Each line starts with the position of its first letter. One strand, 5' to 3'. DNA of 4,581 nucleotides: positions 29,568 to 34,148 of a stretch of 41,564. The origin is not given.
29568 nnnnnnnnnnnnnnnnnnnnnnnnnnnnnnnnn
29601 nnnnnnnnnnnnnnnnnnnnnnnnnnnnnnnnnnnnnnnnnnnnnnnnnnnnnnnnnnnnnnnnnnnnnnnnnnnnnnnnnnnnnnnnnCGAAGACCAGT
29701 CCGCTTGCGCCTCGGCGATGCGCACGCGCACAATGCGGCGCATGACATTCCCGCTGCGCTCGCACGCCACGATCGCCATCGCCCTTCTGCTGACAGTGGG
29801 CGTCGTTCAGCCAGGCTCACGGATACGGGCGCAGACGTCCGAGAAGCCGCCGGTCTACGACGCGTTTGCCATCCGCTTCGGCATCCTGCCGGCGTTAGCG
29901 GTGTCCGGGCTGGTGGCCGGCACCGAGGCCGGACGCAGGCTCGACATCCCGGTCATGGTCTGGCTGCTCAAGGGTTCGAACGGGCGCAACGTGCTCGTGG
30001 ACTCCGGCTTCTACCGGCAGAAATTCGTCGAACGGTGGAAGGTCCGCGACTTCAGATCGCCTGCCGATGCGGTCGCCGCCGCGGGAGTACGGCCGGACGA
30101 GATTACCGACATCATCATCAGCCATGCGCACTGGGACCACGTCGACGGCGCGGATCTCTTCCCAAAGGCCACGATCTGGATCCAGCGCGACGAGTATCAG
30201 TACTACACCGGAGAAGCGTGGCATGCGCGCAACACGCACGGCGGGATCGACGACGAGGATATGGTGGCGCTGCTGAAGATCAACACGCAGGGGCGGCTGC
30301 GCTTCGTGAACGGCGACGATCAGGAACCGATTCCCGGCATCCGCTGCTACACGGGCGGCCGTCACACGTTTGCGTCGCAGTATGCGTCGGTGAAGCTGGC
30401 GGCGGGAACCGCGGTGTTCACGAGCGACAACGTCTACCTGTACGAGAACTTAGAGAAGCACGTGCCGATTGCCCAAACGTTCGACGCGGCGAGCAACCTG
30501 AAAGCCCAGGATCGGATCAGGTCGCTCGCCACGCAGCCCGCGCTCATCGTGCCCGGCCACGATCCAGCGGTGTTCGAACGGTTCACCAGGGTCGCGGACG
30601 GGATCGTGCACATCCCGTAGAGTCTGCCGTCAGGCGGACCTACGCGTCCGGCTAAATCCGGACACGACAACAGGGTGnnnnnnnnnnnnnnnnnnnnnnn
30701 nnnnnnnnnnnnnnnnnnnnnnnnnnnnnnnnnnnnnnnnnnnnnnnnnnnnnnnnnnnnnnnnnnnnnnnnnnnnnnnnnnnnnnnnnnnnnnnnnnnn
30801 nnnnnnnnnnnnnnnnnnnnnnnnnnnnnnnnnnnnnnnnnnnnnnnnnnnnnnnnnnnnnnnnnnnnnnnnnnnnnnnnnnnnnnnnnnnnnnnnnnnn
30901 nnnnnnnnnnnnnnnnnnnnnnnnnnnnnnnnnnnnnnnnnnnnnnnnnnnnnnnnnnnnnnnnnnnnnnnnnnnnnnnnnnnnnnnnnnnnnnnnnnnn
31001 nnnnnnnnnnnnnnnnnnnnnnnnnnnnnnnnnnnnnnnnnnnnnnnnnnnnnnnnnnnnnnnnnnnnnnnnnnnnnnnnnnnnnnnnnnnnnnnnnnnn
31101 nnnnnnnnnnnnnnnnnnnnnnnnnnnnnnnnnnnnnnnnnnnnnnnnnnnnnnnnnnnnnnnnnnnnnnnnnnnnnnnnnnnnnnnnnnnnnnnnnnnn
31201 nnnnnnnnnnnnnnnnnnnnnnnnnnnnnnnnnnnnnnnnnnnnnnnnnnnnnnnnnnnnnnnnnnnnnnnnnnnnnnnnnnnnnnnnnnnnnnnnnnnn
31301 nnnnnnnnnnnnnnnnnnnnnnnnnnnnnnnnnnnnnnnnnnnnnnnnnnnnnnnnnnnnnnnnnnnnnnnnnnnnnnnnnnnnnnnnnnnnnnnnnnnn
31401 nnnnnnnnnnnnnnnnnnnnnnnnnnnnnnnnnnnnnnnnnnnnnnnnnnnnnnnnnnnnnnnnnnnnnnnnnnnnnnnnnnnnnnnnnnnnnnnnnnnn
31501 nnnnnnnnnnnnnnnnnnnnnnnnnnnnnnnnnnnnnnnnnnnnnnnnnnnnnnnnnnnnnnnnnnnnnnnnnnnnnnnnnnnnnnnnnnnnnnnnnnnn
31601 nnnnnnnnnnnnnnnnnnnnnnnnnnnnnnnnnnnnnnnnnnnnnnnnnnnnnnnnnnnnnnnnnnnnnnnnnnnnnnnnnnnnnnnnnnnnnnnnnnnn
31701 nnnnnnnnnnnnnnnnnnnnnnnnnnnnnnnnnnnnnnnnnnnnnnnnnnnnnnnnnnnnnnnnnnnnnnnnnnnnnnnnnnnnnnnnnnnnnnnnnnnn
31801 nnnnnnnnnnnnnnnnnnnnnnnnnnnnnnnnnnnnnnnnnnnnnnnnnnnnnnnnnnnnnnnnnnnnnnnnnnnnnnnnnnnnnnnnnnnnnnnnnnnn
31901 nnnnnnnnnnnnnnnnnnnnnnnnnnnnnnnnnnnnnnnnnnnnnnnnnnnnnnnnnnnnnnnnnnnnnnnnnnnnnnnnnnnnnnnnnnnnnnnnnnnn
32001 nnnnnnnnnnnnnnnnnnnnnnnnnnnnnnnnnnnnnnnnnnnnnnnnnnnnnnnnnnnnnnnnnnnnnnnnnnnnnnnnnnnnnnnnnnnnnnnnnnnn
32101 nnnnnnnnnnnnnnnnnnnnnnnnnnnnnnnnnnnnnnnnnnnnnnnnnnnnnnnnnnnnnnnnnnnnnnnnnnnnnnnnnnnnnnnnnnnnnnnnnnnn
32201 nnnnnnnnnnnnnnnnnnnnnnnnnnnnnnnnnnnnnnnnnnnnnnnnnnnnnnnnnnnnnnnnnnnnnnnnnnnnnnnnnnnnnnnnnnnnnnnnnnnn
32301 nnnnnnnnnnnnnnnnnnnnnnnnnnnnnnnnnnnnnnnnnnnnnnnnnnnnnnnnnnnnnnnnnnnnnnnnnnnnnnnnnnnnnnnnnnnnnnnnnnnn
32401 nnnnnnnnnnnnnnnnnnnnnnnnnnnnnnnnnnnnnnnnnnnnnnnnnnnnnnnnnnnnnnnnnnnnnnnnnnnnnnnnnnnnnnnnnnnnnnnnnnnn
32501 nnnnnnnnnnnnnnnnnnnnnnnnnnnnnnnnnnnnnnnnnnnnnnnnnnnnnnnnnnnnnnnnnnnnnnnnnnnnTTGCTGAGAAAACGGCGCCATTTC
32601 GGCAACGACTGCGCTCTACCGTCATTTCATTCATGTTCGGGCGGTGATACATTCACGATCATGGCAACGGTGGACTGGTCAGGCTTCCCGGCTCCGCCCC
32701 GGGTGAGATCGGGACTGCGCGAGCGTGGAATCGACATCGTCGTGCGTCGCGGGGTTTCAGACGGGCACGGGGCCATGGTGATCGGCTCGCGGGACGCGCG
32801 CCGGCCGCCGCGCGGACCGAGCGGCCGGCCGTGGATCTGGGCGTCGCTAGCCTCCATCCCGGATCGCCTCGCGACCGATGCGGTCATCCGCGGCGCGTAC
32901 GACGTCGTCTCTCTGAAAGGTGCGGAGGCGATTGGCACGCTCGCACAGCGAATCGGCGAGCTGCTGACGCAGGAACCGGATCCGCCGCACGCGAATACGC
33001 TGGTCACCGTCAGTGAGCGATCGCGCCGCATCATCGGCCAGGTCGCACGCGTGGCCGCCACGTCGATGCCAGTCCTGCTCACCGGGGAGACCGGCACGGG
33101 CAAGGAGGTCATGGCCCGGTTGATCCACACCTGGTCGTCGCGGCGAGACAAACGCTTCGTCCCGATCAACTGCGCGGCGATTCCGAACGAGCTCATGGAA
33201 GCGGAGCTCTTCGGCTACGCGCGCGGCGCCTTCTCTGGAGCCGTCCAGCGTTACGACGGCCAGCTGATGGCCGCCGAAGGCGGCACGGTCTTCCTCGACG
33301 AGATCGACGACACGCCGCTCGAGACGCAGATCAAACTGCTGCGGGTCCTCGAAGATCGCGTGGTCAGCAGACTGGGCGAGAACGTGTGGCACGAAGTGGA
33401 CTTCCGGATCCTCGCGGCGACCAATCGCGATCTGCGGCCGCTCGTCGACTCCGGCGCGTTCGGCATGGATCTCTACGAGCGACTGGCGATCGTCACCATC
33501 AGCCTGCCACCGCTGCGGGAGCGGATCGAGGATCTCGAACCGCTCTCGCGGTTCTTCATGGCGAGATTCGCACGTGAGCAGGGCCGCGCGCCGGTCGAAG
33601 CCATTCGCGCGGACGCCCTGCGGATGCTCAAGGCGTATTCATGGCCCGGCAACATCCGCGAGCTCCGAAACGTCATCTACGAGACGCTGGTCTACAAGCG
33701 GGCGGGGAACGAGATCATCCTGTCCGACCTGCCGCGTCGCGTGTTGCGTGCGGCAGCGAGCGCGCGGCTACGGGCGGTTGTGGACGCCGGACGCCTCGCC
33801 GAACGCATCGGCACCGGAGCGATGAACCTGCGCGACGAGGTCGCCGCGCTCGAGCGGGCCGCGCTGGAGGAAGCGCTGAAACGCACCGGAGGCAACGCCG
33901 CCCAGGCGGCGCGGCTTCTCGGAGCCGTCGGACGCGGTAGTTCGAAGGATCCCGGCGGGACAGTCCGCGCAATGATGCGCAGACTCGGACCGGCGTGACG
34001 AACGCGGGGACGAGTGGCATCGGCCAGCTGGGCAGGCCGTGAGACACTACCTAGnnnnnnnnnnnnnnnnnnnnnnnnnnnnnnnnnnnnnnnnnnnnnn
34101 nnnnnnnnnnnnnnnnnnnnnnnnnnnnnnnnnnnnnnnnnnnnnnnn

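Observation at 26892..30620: Secreted Ntn-hydrolase (penicillin/AHL-acylase family) adjacent to a secreted MBL-fold lactonase-like hydrolase: possible quorum-quenching pair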

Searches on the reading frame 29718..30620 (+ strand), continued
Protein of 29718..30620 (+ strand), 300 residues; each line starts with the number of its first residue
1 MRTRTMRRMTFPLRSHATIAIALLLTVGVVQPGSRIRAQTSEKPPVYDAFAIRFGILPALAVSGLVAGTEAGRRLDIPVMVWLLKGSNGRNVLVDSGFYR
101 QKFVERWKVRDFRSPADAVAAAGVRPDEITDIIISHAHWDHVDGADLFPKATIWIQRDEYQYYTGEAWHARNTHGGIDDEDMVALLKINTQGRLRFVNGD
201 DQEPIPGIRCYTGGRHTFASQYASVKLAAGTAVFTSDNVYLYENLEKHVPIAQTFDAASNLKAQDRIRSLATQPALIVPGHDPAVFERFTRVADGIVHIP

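Call 50: search_protein_families(library=pfam, proteins=[L104:7073-8050:+, L109:43-1368:-, L104:3144-4664:-, L096:1932-2738:-, L075:672-1916:+, L112:1107-2534:-, L105:1016-1804:-, L079:81-647:+], max_evalue=0.0001)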
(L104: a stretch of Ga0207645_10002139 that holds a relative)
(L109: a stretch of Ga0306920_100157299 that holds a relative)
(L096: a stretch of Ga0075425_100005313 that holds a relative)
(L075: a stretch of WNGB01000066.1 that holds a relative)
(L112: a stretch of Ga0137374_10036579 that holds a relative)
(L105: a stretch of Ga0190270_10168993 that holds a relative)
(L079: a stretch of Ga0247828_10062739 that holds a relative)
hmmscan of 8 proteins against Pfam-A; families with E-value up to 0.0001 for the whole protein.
L104:7073-8050:+ (325 aa): 3 families
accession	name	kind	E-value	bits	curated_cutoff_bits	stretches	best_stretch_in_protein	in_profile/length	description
PF01408.29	GFO_IDH_MocA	-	6.6e-23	82.1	24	1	11-121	8-118/120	Oxidoreductase family, NAD-binding Rossmann fold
PF22725.1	GFO_IDH_MocA_C3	-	6.2e-20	71.9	27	1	134-247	4-124/124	GFO/IDH/MocA C-terminal domain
PF02894.22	GFO_IDH_MocA_C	-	1.9e-06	28.3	22.9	1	138-321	4-214/218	Oxidoreductase family, C-terminal alpha/beta domain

L109:43-1368:- (441 aa): 2 families
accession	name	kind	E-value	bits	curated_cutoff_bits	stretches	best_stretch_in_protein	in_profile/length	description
PF01979.26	Amidohydro_1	-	1.1e-19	71.4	25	1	62-437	1-345/345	Amidohydrolase family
PF07969.17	Amidohydro_3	-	8.2e-10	39.2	29.7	1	361-438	409-472/472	Amidohydrolase family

L104:3144-4664:- (506 aa): 2 families
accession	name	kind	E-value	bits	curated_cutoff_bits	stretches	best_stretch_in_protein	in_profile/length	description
PF03561.21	Allantoicase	-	2.7e-101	336.3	27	2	16-164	1-154/155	Allantoicase repeat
PF09349.15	OHCU_decarbox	-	9.3e-42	143.6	24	1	346-502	1-155/155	OHCU decarboxylase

L096:1932-2738:- (268 aa): 1 family
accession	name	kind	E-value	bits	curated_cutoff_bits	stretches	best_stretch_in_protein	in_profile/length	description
PF06181.16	Urate_ox_N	-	8.5e-75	252.4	26.9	1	6-258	4-260/295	Urate oxidase N-terminal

L075:672-1916:+ (414 aa): 2 families
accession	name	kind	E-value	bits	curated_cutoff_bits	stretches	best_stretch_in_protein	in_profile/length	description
PF22484.2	DUF6986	-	1.6e-178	594.1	27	1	12-404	17-407/408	Domain of unknown function (DUF6986)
PF03328.21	HpcH_HpaI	-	2.3e-05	24.2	25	1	162-266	87-178/221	HpcH/HpaI aldolase/citrate lyase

L112:1107-2534:- (475 aa): 1 family
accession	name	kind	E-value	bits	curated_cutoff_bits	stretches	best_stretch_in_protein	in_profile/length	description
PF13620.12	CarboxypepD_reg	-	1.1e-16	61.3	32.3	1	51-124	2-64/82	Carboxypeptidase regulatory-like domain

L105:1016-1804:- (262 aa): 1 family
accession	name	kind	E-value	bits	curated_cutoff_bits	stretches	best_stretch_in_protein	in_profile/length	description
PF03734.19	YkuD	-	9e-17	62.4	23.4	1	103-226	1-146/146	L,D-transpeptidase catalytic domain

L079:81-647:+ (188 aa): 1 family
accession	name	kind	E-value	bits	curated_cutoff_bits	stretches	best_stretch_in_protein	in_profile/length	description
PF08002.16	DUF1697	-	2.8e-34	118.9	24.4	1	5-140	3-137/137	Protein of unknown function (DUF1697)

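Call 51: predict_structure(alignment_id=A1)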
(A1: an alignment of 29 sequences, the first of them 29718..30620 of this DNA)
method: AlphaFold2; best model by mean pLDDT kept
length: 300 residues; sequences in the alignment: 29
mean_pLDDT: 81.5   pTM: 0.80
mean pLDDT of the five models: 81.5, 78.2, 76.1, 73.8, 73.1
residues with pLDDT >= 90: 129; 70-90: 102; 50-70: 48; < 50: 21
segments of 3 or more residues with pLDDT < 50: 1-3, 11-25
pLDDT, mean of each block of 10 residues (from residue 1): 51 43 46 56 87 91 86 89 96 79 79 91 96 76 82 87 69 64 83 91 95 79 95 83 88 86 93 93 91 95
secondary structure, 60 per line:
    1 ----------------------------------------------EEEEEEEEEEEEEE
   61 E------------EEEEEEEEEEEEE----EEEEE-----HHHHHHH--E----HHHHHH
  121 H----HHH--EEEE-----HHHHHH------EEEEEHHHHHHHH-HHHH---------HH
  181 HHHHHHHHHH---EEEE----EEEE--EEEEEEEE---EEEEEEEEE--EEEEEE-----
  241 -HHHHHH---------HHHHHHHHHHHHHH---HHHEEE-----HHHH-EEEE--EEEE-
elements in order: E47-61 E74-86 E91-95 H101-107 H115-121 E131-134 H140-145 E152-156 H157-164 H166-169 H179-190 E194-197 E202-205 E208-215 E219-227 E230-235 H242-247 H257-270 E277-279 H285-288 E290-293 E296-299

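Call 53: fold_search(model_id=the predicted structure, library=pdb)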
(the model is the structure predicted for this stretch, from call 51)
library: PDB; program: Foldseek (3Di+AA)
matches with E <= 10: 733; with E <= 0.001: 175
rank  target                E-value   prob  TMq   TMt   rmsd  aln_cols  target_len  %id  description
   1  8x78_I                1.6e-21  1.00  0.76  0.80   3.0       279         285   24  Crystal Structure of N-Acyl Homoserine Lactone Lactonase from Pseudomonas poae (released 2025-02-26)
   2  8x78_H                2.2e-21  1.00  0.75  0.79   3.1       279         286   25  Crystal Structure of N-Acyl Homoserine Lactone Lactonase from Pseudomonas poae (released 2025-02-26)
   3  8x78_A                2.2e-21  1.00  0.73  0.76   3.7       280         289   24  Crystal Structure of N-Acyl Homoserine Lactone Lactonase from Pseudomonas poae (released 2025-02-26)
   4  8x78_D                3.8e-21  1.00  0.75  0.78   3.3       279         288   25  Crystal Structure of N-Acyl Homoserine Lactone Lactonase from Pseudomonas poae (released 2025-02-26)
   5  8x78_B                7.3e-21  1.00  0.75  0.78   3.1       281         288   24  Crystal Structure of N-Acyl Homoserine Lactone Lactonase from Pseudomonas poae (released 2025-02-26)
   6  8x78_C                9.3e-21  1.00  0.75  0.79   3.3       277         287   24  Crystal Structure of N-Acyl Homoserine Lactone Lactonase from Pseudomonas poae (released 2025-02-26)
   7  8x78_K                9.9e-21  1.00  0.75  0.78   3.2       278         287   24  Crystal Structure of N-Acyl Homoserine Lactone Lactonase from Pseudomonas poae (released 2025-02-26)
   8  8x78_F                1.7e-20  1.00  0.76  0.78   3.2       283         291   24  Crystal Structure of N-Acyl Homoserine Lactone Lactonase from Pseudomonas poae (released 2025-02-26)
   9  3esh_B                2.1e-15  1.00  0.63  0.68   3.9       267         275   16  Crystal structure of a probable metal-dependent hydrolase from Staphylococcus aureus. Northeast Structural Genomics ta (released 2008-10-28)
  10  3esh_A                3.8e-15  1.00  0.60  0.64   4.6       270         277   15  Crystal structure of a probable metal-dependent hydrolase from Staphylococcus aureus. Northeast Structural Genomics ta (released 2008-10-28)
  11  9b2j_B                4.1e-15  1.00  0.67  0.73   4.1       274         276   19  Structure of the quorum quenching lactonase GcL I237M mutant (released 2024-11-06)
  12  9b2l_A                9.5e-15  1.00  0.66  0.71   4.0       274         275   18  Structure of the quorum quenching lactonase GcL D122N mutant - bimetallic center (released 2024-11-06)
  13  9b2i_B                1.0e-14  1.00  0.68  0.73   3.7       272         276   18  Structure of the quorum quenching lactonase GcL G156P mutant (released 2024-11-06)
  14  6n9q_D                1.0e-14  1.00  0.65  0.69   4.8       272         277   18  Structure of the Quorum Quenching lactonase from Parageobacillus caldoxylosilyticus bind to substrate C4-AHL (released 2019-04-03)
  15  9b2n_B                1.2e-14  1.00  0.67  0.72   3.8       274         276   18  Structure of the quorum quenching lactonase GcL D122N mutant - monometal center (released 2024-11-06)
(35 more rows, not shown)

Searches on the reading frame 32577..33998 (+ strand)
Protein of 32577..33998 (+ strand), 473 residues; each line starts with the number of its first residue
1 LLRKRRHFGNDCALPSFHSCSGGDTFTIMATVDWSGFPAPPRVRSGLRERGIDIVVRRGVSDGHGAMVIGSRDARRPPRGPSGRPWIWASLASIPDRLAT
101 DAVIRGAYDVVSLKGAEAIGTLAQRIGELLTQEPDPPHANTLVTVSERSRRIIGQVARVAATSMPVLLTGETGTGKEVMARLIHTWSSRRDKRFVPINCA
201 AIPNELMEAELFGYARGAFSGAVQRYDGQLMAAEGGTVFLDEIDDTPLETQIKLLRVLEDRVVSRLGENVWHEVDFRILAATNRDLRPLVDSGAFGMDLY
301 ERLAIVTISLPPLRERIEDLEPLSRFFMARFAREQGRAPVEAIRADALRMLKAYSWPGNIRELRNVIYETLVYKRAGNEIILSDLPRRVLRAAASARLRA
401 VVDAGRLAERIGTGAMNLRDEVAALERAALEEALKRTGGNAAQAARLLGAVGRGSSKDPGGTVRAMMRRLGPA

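Call 3: search_protein_families(library=pfam, proteins=[window:32577-33998:+], max_evalue=0.01)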
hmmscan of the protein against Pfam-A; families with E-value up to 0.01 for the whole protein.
window:32577-33998:+ (473 aa): 10 families
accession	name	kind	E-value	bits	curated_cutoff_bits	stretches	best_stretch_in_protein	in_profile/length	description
PF00158.32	Sigma54_activat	-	2.8e-60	203.3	20.2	1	143-308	2-167/168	Sigma-54 interaction domain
PF25601.1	AAA_lid_14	-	4.1e-21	75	27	1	314-396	1-81/87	AAA+ ATPase lid domain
PF14532.12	Sigma54_activ_2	-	1e-17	65.1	25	1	146-313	4-138/138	Sigma-54 interaction domain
PF07728.20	AAA_5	-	2.1e-10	41.2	22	1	165-284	1-123/139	AAA domain (dynein-related subfamily)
PF02954.25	HTH_8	-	5.4e-06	26.5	22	1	423-449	3-29/42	Bacterial regulatory protein, Fis family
PF07724.20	AAA_2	-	0.00043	20.8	27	1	166-266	6-107/166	AAA domain (Cdc48 subfamily)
PF01078.27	Mg_chelatase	-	0.00053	19.9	20.3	0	221-283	93-157/207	Magnesium chelatase, subunit ChlI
PF07726.17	AAA_3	-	0.0031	17.9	27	1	166-283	2-111/131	ATPase family associated with various cellular activities (AAA)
PF00493.29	MCM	-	0.0042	16.7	23.3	1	163-264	57-151/224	MCM P-loop domain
PF00004.35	AAA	-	0.0053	17.6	21.2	0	166-284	1-110/131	ATPase family associated with various cellular activities (AAA)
